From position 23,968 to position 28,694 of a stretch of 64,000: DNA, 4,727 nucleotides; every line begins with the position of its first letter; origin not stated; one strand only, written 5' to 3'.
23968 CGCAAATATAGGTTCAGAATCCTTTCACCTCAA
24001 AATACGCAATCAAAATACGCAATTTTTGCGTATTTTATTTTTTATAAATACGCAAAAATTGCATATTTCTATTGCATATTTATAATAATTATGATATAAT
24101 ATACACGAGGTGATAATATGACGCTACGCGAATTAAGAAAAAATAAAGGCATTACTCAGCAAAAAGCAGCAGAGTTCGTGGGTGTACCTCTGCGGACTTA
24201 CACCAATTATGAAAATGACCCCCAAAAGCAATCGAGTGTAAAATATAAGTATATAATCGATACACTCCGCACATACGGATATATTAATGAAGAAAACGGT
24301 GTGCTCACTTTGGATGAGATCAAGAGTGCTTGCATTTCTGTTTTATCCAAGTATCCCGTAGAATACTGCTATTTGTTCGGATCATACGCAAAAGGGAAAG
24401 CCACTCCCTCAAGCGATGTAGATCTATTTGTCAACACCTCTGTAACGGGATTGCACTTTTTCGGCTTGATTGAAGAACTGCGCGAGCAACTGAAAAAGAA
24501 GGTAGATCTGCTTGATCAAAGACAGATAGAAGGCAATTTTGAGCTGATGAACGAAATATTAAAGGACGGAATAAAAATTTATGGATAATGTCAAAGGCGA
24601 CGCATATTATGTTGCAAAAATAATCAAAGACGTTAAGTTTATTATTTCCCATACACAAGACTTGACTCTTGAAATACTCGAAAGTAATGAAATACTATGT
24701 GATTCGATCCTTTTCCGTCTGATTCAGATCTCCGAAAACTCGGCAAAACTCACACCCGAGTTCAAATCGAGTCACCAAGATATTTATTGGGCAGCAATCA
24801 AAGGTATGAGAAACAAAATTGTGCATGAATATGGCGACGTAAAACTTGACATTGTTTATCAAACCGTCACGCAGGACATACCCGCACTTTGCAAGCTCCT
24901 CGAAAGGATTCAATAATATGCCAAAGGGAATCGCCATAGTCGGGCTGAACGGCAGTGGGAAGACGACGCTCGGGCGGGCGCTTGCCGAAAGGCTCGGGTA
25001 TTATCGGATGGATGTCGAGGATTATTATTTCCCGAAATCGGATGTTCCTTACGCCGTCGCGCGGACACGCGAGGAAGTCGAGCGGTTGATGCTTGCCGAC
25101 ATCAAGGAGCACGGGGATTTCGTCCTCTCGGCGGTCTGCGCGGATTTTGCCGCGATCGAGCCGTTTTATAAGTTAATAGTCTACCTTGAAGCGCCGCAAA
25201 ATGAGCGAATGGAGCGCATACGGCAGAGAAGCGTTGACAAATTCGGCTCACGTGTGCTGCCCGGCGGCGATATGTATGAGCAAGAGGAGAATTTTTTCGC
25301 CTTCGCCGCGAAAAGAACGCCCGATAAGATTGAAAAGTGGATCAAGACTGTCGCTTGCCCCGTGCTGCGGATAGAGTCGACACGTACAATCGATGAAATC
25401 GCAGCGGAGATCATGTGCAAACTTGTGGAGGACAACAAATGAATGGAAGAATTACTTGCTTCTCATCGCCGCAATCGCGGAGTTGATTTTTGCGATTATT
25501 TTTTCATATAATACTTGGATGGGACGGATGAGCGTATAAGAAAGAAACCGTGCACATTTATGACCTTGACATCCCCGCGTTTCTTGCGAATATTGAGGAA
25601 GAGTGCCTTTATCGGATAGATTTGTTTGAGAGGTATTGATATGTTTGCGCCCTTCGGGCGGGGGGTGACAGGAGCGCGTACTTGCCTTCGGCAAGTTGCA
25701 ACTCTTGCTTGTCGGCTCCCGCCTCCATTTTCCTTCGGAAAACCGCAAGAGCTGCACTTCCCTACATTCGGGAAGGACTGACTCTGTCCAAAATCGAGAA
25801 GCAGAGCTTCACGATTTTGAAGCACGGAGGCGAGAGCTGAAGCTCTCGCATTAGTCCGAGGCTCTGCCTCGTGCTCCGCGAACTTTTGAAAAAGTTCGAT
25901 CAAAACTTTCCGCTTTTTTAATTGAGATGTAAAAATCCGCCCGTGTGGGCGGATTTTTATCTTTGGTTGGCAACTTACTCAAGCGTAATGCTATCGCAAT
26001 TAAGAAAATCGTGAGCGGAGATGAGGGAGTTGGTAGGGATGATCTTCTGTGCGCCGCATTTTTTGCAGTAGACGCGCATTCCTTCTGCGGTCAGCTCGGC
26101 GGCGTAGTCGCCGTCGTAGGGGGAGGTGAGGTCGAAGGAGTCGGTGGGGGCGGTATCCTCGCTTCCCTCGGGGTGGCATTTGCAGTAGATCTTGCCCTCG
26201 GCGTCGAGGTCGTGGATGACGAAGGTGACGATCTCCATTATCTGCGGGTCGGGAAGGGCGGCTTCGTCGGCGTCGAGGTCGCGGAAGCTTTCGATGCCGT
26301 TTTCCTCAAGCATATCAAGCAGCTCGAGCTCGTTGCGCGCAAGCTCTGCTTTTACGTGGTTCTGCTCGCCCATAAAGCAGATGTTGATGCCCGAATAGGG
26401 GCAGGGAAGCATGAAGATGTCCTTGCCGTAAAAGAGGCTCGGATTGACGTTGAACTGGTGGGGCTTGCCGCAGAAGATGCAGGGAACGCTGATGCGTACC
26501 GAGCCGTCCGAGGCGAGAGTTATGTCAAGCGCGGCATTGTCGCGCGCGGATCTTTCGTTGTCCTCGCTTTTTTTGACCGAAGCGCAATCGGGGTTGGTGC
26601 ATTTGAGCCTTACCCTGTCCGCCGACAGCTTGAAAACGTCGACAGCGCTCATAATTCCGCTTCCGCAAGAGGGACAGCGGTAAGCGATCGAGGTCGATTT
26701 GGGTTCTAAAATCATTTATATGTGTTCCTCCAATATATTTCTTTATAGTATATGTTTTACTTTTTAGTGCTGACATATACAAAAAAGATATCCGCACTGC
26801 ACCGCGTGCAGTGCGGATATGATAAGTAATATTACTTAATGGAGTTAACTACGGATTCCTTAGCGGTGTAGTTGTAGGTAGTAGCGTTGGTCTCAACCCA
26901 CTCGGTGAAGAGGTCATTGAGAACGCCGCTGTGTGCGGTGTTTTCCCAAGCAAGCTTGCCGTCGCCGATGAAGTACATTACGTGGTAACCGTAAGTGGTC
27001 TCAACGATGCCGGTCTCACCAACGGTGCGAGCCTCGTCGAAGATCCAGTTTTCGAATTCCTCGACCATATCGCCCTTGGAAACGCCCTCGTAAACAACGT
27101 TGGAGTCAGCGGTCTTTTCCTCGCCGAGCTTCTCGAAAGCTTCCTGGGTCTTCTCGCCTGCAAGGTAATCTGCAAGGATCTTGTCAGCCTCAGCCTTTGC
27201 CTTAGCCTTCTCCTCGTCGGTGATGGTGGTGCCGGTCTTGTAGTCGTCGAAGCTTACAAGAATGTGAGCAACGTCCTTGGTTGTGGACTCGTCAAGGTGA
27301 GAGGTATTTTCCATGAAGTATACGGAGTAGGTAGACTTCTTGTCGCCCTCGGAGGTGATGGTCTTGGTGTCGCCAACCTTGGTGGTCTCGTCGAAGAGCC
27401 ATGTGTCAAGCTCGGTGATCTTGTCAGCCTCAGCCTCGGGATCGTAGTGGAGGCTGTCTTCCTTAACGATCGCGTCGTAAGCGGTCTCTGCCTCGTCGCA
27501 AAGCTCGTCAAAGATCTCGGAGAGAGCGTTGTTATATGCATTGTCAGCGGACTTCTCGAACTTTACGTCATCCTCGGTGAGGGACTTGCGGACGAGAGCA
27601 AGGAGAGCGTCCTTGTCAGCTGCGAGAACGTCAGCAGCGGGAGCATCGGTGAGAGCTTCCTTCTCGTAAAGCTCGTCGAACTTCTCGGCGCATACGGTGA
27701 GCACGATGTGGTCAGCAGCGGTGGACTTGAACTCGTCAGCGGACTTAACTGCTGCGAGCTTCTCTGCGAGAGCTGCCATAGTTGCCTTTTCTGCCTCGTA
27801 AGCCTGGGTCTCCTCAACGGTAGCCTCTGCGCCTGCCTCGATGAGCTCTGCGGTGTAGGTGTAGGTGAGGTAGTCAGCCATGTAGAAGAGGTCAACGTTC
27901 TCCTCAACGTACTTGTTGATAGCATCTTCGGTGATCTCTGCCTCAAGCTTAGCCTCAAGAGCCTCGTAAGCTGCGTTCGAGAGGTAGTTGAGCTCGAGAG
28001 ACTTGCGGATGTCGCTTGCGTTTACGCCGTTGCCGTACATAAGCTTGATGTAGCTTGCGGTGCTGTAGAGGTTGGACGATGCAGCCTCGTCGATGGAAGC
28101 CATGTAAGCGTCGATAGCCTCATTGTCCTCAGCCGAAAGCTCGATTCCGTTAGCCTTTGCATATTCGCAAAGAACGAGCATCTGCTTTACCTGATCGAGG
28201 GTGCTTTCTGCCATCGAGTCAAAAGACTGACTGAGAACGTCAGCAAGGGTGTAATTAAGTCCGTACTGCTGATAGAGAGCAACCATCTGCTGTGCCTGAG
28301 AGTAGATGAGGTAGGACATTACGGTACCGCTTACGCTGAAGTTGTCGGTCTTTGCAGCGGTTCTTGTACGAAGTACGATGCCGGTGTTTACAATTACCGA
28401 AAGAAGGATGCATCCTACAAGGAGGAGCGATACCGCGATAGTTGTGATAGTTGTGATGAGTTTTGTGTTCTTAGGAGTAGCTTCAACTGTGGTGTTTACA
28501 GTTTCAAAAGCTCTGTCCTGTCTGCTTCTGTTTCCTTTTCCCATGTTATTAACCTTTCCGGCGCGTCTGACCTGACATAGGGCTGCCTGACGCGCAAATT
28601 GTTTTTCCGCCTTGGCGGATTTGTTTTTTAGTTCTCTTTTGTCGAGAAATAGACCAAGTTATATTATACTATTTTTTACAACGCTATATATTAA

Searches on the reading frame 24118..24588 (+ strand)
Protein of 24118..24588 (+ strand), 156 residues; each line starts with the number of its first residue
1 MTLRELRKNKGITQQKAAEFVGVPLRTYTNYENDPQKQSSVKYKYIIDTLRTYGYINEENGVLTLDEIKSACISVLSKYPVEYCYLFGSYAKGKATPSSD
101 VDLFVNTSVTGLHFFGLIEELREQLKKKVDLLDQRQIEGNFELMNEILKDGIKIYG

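Call 73: search_protein_families(library=pfam, proteins=[window:24118-24588:+], max_evalue=0.001)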
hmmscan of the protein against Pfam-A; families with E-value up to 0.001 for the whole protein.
window:24118-24588:+ (156 aa): 6 families
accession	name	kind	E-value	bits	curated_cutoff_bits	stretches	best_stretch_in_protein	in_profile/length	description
PF18765.7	Polbeta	-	4.5e-15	56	26.9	1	72-155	3-88/93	Polymerase beta, Nucleotidyltransferase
PF01909.29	NTP_transf_2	-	3.7e-11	43.7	21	1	75-149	8-88/93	Nucleotidyltransferase domain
PF01381.28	HTH_3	-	5e-08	33.3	23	1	3-36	1-34/55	Helix-turn-helix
PF12844.13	HTH_19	-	7e-06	26.3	30.2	1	3-54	4-52/64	Helix-turn-helix domain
PF13560.12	HTH_31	-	7.9e-05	23.3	27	1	2-34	5-37/64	Helix-turn-helix domain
PF22600.2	MTPAP-like_central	-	0.00038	21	27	1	79-120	37-71/139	Poly(A) RNA polymerase, mitochondrial-like, central palm domain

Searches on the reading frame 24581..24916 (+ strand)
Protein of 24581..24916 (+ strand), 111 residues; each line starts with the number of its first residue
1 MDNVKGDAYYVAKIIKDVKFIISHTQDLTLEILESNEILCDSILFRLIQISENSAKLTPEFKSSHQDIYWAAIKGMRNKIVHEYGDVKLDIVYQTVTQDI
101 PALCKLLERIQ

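Call 73: search_protein_families(library=pfam, proteins=[window:24581-24916:+], max_evalue=0.001)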
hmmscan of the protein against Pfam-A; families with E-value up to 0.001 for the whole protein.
window:24581-24916:+ (111 aa): 1 family
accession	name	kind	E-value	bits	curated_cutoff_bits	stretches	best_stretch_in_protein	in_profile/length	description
PF01934.22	HepT-like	-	3.4e-19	69.2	23.5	1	16-110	3-120/120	Ribonuclease HepT-like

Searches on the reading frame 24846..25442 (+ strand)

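Call 73: search_protein_families(library=pfam, proteins=[window:24846-25442:+], max_evalue=0.001)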
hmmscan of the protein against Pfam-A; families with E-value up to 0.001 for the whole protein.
window:24846-25442:+ (198 aa): 6 families
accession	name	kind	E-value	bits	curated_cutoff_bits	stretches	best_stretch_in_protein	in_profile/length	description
PF13238.12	AAA_18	-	2.6e-11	44.5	29.4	1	29-129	1-112/128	AAA domain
PF13671.12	AAA_33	-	2e-07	31.9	27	1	29-131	2-121/143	AAA domain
PF13189.12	Cytidylate_kin2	-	1.2e-05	26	28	0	29-57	2-30/176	Cytidylate kinase-like family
PF01202.28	SKI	-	3e-05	24.6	22.1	1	36-129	2-106/159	Shikimate kinase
PF01712.25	dNK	-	4.6e-05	23.7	27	0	29-53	1-25/203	Deoxynucleoside kinase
PF13207.12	AAA_17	-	0.0005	20.8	27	0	32-52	1-21/136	AAA domain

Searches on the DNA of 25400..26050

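Call 9: search_rna_families(source=window, start=25400, end=26050, threshold=evalue, max_evalue=10)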
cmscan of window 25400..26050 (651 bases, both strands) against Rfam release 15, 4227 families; matches with E-value up to 10: 16.
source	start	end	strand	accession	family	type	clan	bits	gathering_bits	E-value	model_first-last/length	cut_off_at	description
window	25929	25996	-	RF00512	Leu_leader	Cis-reg; leader;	-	26.8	50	0.0025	1-148/148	no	Leucine operon leader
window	25883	25960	+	RF00512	Leu_leader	Cis-reg; leader;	-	26.5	50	0.0029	1-148/148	no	Leucine operon leader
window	25898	25962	+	RF01859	Phe_leader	Cis-reg; leader;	-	25.1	55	0.074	1-125/125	no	Phenylalanine leader peptide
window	25895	25961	+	RF02891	AgrB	Gene; antisense;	-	23.8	40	0.12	1-84/84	no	ArsR-gov region gene B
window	25927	26036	-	RF01859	Phe_leader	Cis-reg; leader;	-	21.9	55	0.38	1-125/125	no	Phenylalanine leader peptide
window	25887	25965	+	RF01772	rnk_pseudo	Cis-reg; leader;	-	21.2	55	0.4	1-108/108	no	Pseudomonas rnk leader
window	25781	25827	-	RF00979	mir-553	Gene; miRNA;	-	20.6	82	0.35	1-62/62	no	mir-553 microRNA precursor family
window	25889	25965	+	RF02064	STnc370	Gene; sRNA;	-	20.1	54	6.8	1-71/71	no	Enterobacterial sRNA STnc370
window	25931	25957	-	RF00106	RNAI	Gene; antisense;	-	19.4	47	0.39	73-99/102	no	RNAI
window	25931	25959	-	RF01772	rnk_pseudo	Cis-reg; leader;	-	19.3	55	1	72-100/108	no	Pseudomonas rnk leader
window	25931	25960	+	RF04230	mir-9261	Gene; miRNA;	-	18.7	86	0.69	1-92/92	no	mir-9261 microRNA precursor family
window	25928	26003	-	RF02891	AgrB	Gene; antisense;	-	18.2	40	2.2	1-84/84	no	ArsR-gov region gene B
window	25931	25961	-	RF02063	STnc350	Gene; sRNA;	-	17.4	60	1.7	28-64/68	no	Salmonella enterica sRNA STnc350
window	25892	25960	+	RF02450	ncr1175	Gene; sRNA;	-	15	60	6.1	1-110/110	no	Bacillus sRNA ncr1175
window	25934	26012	-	RF02236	asX2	Gene; sRNA;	-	14.8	70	3.5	1-87/87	no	Xanthomonas sRNA asX2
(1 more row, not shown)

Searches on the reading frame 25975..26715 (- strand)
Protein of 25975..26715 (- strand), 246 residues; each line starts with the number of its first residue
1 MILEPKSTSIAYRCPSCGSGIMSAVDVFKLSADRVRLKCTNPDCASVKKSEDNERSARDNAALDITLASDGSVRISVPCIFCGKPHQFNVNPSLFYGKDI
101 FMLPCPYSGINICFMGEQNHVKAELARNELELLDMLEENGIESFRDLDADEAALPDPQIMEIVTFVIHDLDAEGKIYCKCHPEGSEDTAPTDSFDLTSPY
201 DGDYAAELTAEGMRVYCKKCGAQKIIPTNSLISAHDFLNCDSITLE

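Call 49: find_encoding_contigs(protein=window:25975-26715:-, flank=3000, max_places=10)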
Protein window:25975-26715:- (246 aa): 4 contigs read that carry it; 4 places shown.
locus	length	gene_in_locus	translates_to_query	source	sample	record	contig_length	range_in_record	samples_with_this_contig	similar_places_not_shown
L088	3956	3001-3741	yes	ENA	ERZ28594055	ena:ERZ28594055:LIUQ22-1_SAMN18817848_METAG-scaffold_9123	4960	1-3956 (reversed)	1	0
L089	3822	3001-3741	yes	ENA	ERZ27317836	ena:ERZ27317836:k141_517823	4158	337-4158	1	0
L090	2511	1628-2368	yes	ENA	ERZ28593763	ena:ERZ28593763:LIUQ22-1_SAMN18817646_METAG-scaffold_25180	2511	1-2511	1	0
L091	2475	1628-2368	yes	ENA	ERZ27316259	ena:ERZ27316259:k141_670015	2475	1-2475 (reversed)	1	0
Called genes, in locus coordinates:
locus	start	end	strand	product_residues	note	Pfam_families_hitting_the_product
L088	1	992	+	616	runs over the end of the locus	PF00753:Lactamase_B, PF23023:Anti-Pycsar_Apyc1 (faint), PF12706:Lactamase_B_2, PF22505:RNase_J_b_CASP, PF07521:RMMBL (weak), PF17770:RNase_J_C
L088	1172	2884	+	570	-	PF13616:Rotamase_3, PF00639:Rotamase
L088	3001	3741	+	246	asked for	-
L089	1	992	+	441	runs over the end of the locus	?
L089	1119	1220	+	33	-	-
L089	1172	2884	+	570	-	PF13616:Rotamase_3, PF00639:Rotamase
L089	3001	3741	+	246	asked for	-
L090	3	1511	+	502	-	?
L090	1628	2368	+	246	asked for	-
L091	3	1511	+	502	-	?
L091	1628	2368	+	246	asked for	-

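Call 73: search_protein_families(library=pfam, proteins=[window:25975-26715:-], max_evalue=0.001)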
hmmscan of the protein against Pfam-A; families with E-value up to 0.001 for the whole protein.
window:25975-26715:- (246 aa): 0 families

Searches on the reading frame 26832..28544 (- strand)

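Call 73: search_protein_families(library=pfam, proteins=[window:26832-28544:-], max_evalue=0.001)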
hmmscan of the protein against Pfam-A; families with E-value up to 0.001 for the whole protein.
window:26832-28544:- (570 aa): 2 families
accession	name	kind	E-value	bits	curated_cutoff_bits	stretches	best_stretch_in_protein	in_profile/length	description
PF13616.12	Rotamase_3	-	2.7e-09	38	22.5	1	422-523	15-110/116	PPIC-type PPIASE domain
PF00639.27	Rotamase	-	6.9e-09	37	21.7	1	427-525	1-95/97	PPIC-type PPIASE domain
